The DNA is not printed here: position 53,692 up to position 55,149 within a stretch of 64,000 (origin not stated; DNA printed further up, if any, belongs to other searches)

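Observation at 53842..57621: PHA module: PhaR - acyl-CoA synthetase - 132 aa coiled-coil partner - PhaC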

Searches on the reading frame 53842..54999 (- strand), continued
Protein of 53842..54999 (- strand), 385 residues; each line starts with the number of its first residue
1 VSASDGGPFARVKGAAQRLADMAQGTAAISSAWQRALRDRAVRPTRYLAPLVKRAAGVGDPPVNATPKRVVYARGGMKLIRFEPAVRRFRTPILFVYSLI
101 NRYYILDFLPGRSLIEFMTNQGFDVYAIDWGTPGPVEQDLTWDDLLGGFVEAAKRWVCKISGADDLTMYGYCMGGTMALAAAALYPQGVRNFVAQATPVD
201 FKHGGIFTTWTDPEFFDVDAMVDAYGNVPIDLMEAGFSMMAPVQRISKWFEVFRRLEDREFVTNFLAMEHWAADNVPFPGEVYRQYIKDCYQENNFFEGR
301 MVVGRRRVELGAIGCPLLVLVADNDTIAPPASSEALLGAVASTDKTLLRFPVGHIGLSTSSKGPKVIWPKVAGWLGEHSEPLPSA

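Call 34: get_annotated_region(hit=H34, flank=4000)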
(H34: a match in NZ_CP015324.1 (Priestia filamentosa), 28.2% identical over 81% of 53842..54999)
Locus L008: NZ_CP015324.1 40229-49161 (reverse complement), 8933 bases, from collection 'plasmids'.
description: Priestia filamentosa strain Hbe603 plasmid pBEH2, complete sequence
organism: Priestia filamentosa (NCBI taxid 1402861)
taxonomy: Bacteria; Bacillota; Bacilli; Bacillales; Bacillaceae; Priestia; Priestia filamentosa
host: -; source: plant,Cell culture; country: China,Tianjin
typing (MOB-suite, as given by PLSDB): non-mobilizable
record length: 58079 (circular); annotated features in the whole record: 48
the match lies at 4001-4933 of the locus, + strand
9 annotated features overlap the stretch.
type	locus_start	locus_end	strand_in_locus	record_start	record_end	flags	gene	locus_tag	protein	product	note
CDS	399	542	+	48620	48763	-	-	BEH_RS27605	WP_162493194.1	hypothetical protein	-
CDS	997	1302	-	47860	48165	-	-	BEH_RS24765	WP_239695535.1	transporter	-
CDS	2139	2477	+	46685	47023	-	-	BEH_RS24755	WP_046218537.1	hypothetical protein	-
CDS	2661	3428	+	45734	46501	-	-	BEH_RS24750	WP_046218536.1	SDR family oxidoreductase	-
CDS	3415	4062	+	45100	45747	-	-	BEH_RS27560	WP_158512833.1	hypothetical protein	-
CDS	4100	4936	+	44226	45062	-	-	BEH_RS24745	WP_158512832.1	alpha/beta fold hydrolase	-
CDS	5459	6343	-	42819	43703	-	-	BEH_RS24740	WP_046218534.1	hypothetical protein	-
CDS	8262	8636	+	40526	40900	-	-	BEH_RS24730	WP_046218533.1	hypothetical protein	-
CDS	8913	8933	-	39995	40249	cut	-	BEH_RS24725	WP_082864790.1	hypothetical protein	-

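Call 45: find_related_loci(query=A4, collection=genome_contigs, flank=6000)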
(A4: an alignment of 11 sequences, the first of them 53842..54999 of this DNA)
Query A4 (385 aa) in genome_contigs; peptide patterns used: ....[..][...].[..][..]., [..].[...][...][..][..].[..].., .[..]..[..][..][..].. (x = any residue, [..] = any of these).
600 stretches matched a pattern (row limit reached: there are more); 590 encode a relative of the query (tblastn E <= 1e-3); the best 80 are kept; 80 distinct loci.
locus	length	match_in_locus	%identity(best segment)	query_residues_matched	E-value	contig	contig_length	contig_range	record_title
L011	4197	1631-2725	75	18-382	0e+0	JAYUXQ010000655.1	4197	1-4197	MAG: Nannocystis sp. isolate GL133_UP_concoct_53 GL133_UP_concoct_53_654, whole genome shotgun sequence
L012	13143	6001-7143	69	9-385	0e+0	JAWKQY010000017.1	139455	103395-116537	MAG: Nannocystaceae bacterium isolate AC1.67 AC1.67.fa-17, whole genome shotgun sequence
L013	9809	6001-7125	69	9-379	4e-178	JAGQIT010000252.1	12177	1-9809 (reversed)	MAG: Myxococcales bacterium isolate HKST-UBA11 2015-01-06_1_(paired)_contig_58674, whole genome shotgun sequence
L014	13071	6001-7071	71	29-385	1e-176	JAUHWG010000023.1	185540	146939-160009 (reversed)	MAG: Polyangia bacterium isolate 2_bin.15 NODE_139_length_185540_cov_7.772481, whole genome shotgun sequence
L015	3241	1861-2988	61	4-379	3e-169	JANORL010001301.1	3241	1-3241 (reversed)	MAG: Polyangiaceae bacterium isolate VAR_4_metabat_184 VAR_4_k141_1314192, whole genome shotgun sequence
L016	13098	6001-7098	59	17-382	2e-150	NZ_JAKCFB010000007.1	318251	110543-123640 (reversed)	Myxococcus dinghuensis strain K15C18031901 gnl_BDEABKDG_7, whole genome shotgun sequence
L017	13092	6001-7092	59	17-380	8e-150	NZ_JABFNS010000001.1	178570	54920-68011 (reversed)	Myxococcus xanthus strain AM003 NODE_1_length_178570_cov_40.4986, whole genome shotgun sequence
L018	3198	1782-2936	57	1-382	8e-156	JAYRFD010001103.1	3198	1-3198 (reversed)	MAG: Polyangia bacterium isolate SH_SHASGE3bin.23 k141_1464226, whole genome shotgun sequence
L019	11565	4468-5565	59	17-382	2e-149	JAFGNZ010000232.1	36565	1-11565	MAG: Myxococcaceae bacterium isolate Zod_Metabat.575 k87_6936955, whole genome shotgun sequence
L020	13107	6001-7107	58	11-379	4e-148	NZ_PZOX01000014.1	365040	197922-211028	Vitiosangium sp. GDMCC 1.1324 contig14, whole genome shotgun sequence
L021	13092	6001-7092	59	17-380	2e-148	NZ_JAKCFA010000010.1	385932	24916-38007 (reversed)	Myxococcus qinghaiensis strain QH3KD-4-1 gnl_ICJDIIDJ_10, whole genome shotgun sequence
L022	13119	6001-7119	57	11-382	4e-144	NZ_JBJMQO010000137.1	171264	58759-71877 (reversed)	MAG: Archangium sp. isolate H3_16_all_fractions_metab_conc_11_70_0 k255_8148234, whole genome shotgun sequence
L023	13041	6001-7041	61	35-381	6e-144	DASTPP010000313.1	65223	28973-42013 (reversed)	MAG TPA_asm: Polyangiaceae bacterium isolate SMAG_U2200 k141_1236503, whole genome shotgun sequence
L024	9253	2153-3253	56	17-383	2e-138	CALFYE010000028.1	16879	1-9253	MAG TPA_asm: uncultured Myxococcales bacterium isolate SRR6231182_bin.43_CONCOCT_v1.1_MAG genome assembly, contig: ERZ65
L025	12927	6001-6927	52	71-378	2e-106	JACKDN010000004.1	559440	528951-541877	MAG: Myxococcales bacterium isolate HK-STAS-MYXO-8 HK-STAS-MYXO-8_4, whole genome shotgun sequence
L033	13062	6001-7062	39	30-380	3e-87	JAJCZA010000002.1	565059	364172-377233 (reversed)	MAG: Vampirovibrionales bacterium isolate OFTM381 OFTM381_1, whole genome shotgun sequence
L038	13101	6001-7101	37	22-379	7e-84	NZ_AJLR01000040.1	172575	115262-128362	Schinkia azotoformans LMG 9581 contig40, whole genome shotgun sequence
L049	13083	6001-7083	37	26-380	3e-80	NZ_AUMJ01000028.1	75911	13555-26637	Aneurinibacillus terranovensis DSM 18919 H525DRAFT_scaffold00016.16_C, whole genome shotgun sequence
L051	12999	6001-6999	39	51-380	5e-80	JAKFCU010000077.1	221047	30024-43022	MAG: Brevibacillus sp. isolate LC029 contig-124_35, whole genome shotgun sequence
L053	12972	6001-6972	37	60-380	9e-80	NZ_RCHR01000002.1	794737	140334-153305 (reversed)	Oceanobacillus piezotolerans strain YLB-02 NODE_2_length_794737_cov_44.517450, whole genome shotgun sequence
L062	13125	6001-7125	35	3-379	6e-79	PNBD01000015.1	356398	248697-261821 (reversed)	MAG: Deltaproteobacteria bacterium isolate palsa_1115 73.20111000_P3M.98_contig_3204, whole genome shotgun sequence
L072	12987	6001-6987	37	54-379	3e-77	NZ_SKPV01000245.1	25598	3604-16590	MAG: Halovivax sp. isolate CSSed162cmA_395 CSSed16-2cmA-3179, whole genome shotgun sequence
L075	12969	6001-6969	37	60-379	1e-76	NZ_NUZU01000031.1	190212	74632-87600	Bacillus sp. AFS073361 AFS073361_116_A10_Contig29_140618, whole genome shotgun sequence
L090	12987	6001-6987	37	57-383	3e-76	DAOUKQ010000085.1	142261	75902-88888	MAG TPA_asm: Dehalococcoidia bacterium isolate S7_353 k113_885051, whole genome shotgun sequence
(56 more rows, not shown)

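Call 49: search_protein_families(library=ncbifam, proteins=[L049:4447-5067:+, L053:4550-5002:+, L038:5550-5963:+, L072:5354-5905:+, L062:5657-6052:+, L090:5309-5704:+, L017:5544-5981:+, L033:5207-5881:+, L051:5579-5932:+, L075:4503-4985:+], max_evalue=0.01)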
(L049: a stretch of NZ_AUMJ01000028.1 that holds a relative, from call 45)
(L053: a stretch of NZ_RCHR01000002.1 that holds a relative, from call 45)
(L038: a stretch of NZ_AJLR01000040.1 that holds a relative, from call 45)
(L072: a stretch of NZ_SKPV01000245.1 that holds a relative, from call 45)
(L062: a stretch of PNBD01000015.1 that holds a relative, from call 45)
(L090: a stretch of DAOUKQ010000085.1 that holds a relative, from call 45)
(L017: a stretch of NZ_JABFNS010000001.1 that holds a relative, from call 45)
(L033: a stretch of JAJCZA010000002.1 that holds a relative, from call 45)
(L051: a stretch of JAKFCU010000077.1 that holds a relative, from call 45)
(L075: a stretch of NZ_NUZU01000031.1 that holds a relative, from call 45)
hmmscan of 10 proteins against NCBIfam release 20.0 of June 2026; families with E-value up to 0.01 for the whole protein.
L049:4447-5067:+ (206 aa): 3 families
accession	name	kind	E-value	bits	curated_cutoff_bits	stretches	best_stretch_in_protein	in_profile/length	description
TIGR02132.1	phaR_Bmeg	equivalog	2.6e-42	144.9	148.4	1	42-196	3-160/189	polyhydroxyalkanoic acid synthase subunit PhaR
TIGR01834.1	PHA_synth_III_E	subfamily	4.7e-07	29.6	154.95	1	48-132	230-314/324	class III poly(R)-hydroxyalkanoic acid synthase subunit PhaE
TIGR01837.1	PHA_granule_1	subfamily_domain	0.0042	17.1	94.7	0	81-130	66-115/118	poly(hydroxyalkanoate) granule-associated protein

L053:4550-5002:+ (150 aa): 4 families
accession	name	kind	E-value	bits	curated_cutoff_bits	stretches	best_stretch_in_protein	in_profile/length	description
TIGR02132.1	phaR_Bmeg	equivalog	2.1e-35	122.4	148.4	1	1-135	1-143/189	polyhydroxyalkanoic acid synthase subunit PhaR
TIGR01834.1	PHA_synth_III_E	subfamily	9.1e-09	35.3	154.95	1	13-99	234-320/324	class III poly(R)-hydroxyalkanoic acid synthase subunit PhaE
TIGR01837.1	PHA_granule_1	subfamily_domain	3.2e-05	24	94.7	1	33-92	57-116/118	poly(hydroxyalkanoate) granule-associated protein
NF002755.0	PRK02797.1-4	equivalog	0.00086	18.5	543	1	23-130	242-350/357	TDP-N-acetylfucosamine:lipid II N-acetylfucosaminyltransferase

L038:5550-5963:+ (137 aa): 3 families
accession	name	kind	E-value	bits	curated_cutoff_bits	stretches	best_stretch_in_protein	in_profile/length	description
TIGR02132.1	phaR_Bmeg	equivalog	1.4e-43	149.1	148.4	1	1-136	1-140/189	polyhydroxyalkanoic acid synthase subunit PhaR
TIGR01834.1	PHA_synth_III_E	subfamily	0.0013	18.3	154.95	1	11-93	232-314/324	class III poly(R)-hydroxyalkanoic acid synthase subunit PhaE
TIGR00310.1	ZPR1_znf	domain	0.0059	15.9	78.3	1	76-124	90-141/192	ZPR1 zinc finger domain-containing protein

L072:5354-5905:+ (183 aa): 3 families
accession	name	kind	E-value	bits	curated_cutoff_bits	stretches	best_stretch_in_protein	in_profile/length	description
TIGR01834.1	PHA_synth_III_E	subfamily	1e-12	48.3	154.95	1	68-174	209-317/324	class III poly(R)-hydroxyalkanoic acid synthase subunit PhaE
TIGR02132.1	phaR_Bmeg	equivalog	3.3e-05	23.9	148.4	1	105-181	27-103/189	polyhydroxyalkanoic acid synthase subunit PhaR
TIGR01837.1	PHA_granule_1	subfamily_domain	0.00048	20.2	94.7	1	75-169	26-115/118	poly(hydroxyalkanoate) granule-associated protein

L062:5657-6052:+ (131 aa): 2 families
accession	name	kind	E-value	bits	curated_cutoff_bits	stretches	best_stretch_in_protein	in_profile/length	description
TIGR02132.1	phaR_Bmeg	equivalog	1.2e-09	38.4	148.4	1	9-99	7-97/189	polyhydroxyalkanoic acid synthase subunit PhaR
TIGR01834.1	PHA_synth_III_E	subfamily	1.1e-05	25.1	154.95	1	5-100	225-319/324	class III poly(R)-hydroxyalkanoic acid synthase subunit PhaE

L090:5309-5704:+ (131 aa): 2 families
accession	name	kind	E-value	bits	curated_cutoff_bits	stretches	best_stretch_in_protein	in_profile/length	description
TIGR02132.1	phaR_Bmeg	equivalog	6.8e-17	62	148.4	1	16-109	11-105/189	polyhydroxyalkanoic acid synthase subunit PhaR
TIGR01834.1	PHA_synth_III_E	subfamily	0.0048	16.4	154.95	1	30-101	246-317/324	class III poly(R)-hydroxyalkanoic acid synthase subunit PhaE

L017:5544-5981:+ (145 aa): 1 family
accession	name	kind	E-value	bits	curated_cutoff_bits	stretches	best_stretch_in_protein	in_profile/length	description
TIGR01834.1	PHA_synth_III_E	subfamily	8.8e-05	22.2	154.95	1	47-113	250-316/324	class III poly(R)-hydroxyalkanoic acid synthase subunit PhaE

L033:5207-5881:+ (224 aa): 1 family
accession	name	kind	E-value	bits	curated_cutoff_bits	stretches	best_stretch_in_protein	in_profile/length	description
TIGR01834.1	PHA_synth_III_E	subfamily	1.6e-07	31.1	154.95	1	60-189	187-318/324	class III poly(R)-hydroxyalkanoic acid synthase subunit PhaE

L051:5579-5932:+ (117 aa): 2 families
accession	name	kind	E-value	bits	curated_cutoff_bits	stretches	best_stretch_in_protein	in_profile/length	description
TIGR02132.1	phaR_Bmeg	equivalog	2.1e-22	80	148.4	1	5-102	7-103/189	polyhydroxyalkanoic acid synthase subunit PhaR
TIGR01837.1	PHA_granule_1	subfamily_domain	0.0059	16.7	94.7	0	42-90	69-116/118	poly(hydroxyalkanoate) granule-associated protein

L075:4503-4985:+ (160 aa): 2 families
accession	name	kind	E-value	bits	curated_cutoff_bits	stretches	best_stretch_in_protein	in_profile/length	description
TIGR02132.1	phaR_Bmeg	equivalog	1.2e-29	103.6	148.4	1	31-158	7-142/189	polyhydroxyalkanoic acid synthase subunit PhaR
TIGR01837.1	PHA_granule_1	subfamily_domain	0.0019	18.2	94.7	0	70-112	74-116/118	poly(hydroxyalkanoate) granule-associated protein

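Call 50: search_protein_families(library=pfam, proteins=[L049:4447-5067:+, L053:4550-5002:+, L038:5550-5963:+, L072:5354-5905:+, L062:5657-6052:+, L090:5309-5704:+, L017:5544-5981:+, L033:5207-5881:+, L051:5579-5932:+, L075:4503-4985:+], max_evalue=0.01)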
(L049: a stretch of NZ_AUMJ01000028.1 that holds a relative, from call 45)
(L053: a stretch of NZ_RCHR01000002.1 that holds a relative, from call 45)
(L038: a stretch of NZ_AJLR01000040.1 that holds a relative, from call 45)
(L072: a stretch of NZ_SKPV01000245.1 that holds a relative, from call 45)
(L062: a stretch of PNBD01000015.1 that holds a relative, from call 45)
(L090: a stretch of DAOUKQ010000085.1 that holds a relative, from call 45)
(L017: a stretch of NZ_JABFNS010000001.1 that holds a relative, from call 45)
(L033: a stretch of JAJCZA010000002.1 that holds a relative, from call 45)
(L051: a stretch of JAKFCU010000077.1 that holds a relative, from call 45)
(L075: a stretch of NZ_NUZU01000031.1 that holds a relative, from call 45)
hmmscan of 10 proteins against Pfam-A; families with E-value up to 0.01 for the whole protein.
L049:4447-5067:+ (206 aa): 2 families
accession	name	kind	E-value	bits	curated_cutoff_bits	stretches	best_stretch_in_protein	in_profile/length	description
PF09712.15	PHA_synth_III_E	-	2.1e-08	34.3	25.7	1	47-128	227-308/311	Poly(R)-hydroxyalkanoic acid synthase subunit (PHA_synth_III_E)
PF05597.16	Phasin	-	0.0082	16.6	28.8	0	90-130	84-124/126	Poly(hydroxyalcanoate) granule associated protein (phasin)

L053:4550-5002:+ (150 aa): 5 families
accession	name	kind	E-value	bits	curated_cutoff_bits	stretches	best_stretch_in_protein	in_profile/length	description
PF09712.15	PHA_synth_III_E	-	9.8e-08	32.1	25.7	1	25-88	244-307/311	Poly(R)-hydroxyalkanoic acid synthase subunit (PHA_synth_III_E)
PF05597.16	Phasin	-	0.00051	20.5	28.8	1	26-91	57-124/126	Poly(hydroxyalcanoate) granule associated protein (phasin)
PF04380.18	BMFP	-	0.0023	18.7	37.2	1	50-97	27-74/77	Membrane fusogenic activity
PF10018.14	Med4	-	0.0031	17.6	26.9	1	80-134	3-57/190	Vitamin-D-receptor interacting Mediator subunit 4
PF05549.16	Allexi_40kDa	-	0.005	16.9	26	1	70-147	83-159/271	Allexivirus 40kDa protein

L038:5550-5963:+ (137 aa): 2 families
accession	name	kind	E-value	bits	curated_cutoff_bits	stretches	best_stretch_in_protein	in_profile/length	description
PF09712.15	PHA_synth_III_E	-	8.1e-05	22.5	25.7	1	12-90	231-309/311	Poly(R)-hydroxyalkanoic acid synthase subunit (PHA_synth_III_E)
PF05597.16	Phasin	-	0.003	18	28.8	0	51-92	84-125/126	Poly(hydroxyalcanoate) granule associated protein (phasin)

L072:5354-5905:+ (183 aa): 3 families
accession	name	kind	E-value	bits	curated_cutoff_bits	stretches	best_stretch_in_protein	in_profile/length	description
PF09712.15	PHA_synth_III_E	-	3.1e-12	46.9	25.7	1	75-168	214-309/311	Poly(R)-hydroxyalkanoic acid synthase subunit (PHA_synth_III_E)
PF03894.20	XFP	-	0.0015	18.7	22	1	16-79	34-101/177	D-xylulose 5-phosphate/D-fructose 6-phosphate phosphoketolase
PF05597.16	Phasin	-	0.0076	16.7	28.8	1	71-167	31-122/126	Poly(hydroxyalcanoate) granule associated protein (phasin)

L062:5657-6052:+ (131 aa): 1 family
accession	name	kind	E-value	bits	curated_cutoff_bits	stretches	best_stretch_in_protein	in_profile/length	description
PF09712.15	PHA_synth_III_E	-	1.9e-07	31.1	25.7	1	9-90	226-307/311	Poly(R)-hydroxyalkanoic acid synthase subunit (PHA_synth_III_E)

L090:5309-5704:+ (131 aa): 1 family
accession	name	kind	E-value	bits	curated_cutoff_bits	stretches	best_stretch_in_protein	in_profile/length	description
PF09712.15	PHA_synth_III_E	-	0.00023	21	25.7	1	30-91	244-305/311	Poly(R)-hydroxyalkanoic acid synthase subunit (PHA_synth_III_E)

L017:5544-5981:+ (145 aa): 1 family
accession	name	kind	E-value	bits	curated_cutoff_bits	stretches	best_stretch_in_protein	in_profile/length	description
PF09712.15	PHA_synth_III_E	-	0.0013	18.5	25.7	1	47-100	248-301/311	Poly(R)-hydroxyalkanoic acid synthase subunit (PHA_synth_III_E)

L033:5207-5881:+ (224 aa): 2 families
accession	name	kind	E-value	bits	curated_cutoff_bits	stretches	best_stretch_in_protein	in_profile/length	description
PF09712.15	PHA_synth_III_E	-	1.1e-10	41.7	25.7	1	59-180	184-307/311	Poly(R)-hydroxyalkanoic acid synthase subunit (PHA_synth_III_E)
PF10112.14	Halogen_Hydrol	-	0.0038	17.7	29.8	0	157-203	125-171/191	5-bromo-4-chloroindolyl phosphate hydrolysis protein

L051:5579-5932:+ (117 aa): 0 families

L075:4503-4985:+ (160 aa): 5 families
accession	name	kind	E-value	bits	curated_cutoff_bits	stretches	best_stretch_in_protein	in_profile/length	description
PF13747.11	DUF4164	-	0.0012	19.7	27.2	1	96-149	5-58/89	Domain of unknown function (DUF4164)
PF05597.16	Phasin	-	0.0016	19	28.8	0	71-112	84-125/126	Poly(hydroxyalcanoate) granule associated protein (phasin)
PF15188.11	CCDC-167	-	0.0024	18.5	27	1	94-148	6-60/84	Coiled-coil domain-containing protein 167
PF12325.13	TMF_TATA_bd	-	0.0041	17.7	29.1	1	94-159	28-93/115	TATA element modulatory factor 1 TATA binding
PF05531.17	NPV_P10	-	0.0093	16.9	29.8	0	96-155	8-67/75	Nucleopolyhedrovirus P10 protein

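Call 75: find_encoding_contigs(protein=P0132, flank=6000, max_places=1)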
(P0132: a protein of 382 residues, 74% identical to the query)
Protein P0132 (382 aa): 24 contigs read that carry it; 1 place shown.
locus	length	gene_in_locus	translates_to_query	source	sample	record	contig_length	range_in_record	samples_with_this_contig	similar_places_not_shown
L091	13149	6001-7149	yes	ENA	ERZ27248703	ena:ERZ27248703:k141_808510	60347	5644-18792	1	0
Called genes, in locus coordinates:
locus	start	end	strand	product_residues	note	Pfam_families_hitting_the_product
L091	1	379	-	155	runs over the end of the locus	PF00174:Oxidored_molyb (weak)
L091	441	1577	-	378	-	-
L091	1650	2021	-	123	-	-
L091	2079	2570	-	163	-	-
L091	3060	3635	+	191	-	PF07879:PHB_acc_N, PF05233:PHB_acc (weak)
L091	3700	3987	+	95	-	-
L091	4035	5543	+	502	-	PF00501:AMP-binding, PF13193:AMP-binding_C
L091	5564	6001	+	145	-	-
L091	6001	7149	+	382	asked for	PF07167:PhaC_N, PF00561:Abhydrolase_1, PF12146:Hydrolase_4, PF12697:Abhydrolase_6 (weak), PF11339:DUF3141 (weak)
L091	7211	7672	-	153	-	-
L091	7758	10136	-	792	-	-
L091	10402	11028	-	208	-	-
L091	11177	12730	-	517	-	PF00078:RVT_1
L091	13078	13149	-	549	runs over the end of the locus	-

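Call 76: find_encoding_contigs(protein=P0174, flank=6000, max_places=1)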
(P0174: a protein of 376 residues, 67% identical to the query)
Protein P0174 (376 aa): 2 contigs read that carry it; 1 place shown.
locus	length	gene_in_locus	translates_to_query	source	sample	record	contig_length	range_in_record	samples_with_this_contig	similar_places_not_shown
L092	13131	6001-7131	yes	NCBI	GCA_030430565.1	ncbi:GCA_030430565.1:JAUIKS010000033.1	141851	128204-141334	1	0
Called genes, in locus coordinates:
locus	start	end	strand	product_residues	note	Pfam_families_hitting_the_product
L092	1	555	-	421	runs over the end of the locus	PF01168:Ala_racemase_N, PF14031:D-ser_dehydrat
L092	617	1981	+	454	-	PF00009:GTP_EFTU, PF03144:GTP_EFTU_D2 (weak), PF03143:GTP_EFTU_D3 (weak)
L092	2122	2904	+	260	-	PF00106:adh_short, PF08659:KR, PF13561:adh_short_C2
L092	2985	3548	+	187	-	PF07879:PHB_acc_N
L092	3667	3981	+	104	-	-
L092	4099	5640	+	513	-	PF00501:AMP-binding, PF13193:AMP-binding_C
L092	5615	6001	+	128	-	-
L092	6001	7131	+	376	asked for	PF07167:PhaC_N, PF00561:Abhydrolase_1, PF12697:Abhydrolase_6 (weak), PF12146:Hydrolase_4 (faint), PF11339:DUF3141 (weak), PF06850:PHB_depo_C (weak)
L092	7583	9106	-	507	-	PF00561:Abhydrolase_1 (weak), PF12697:Abhydrolase_6 (weak)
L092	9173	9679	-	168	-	-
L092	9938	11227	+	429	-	PF10503:Esterase_PHB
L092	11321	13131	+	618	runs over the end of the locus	-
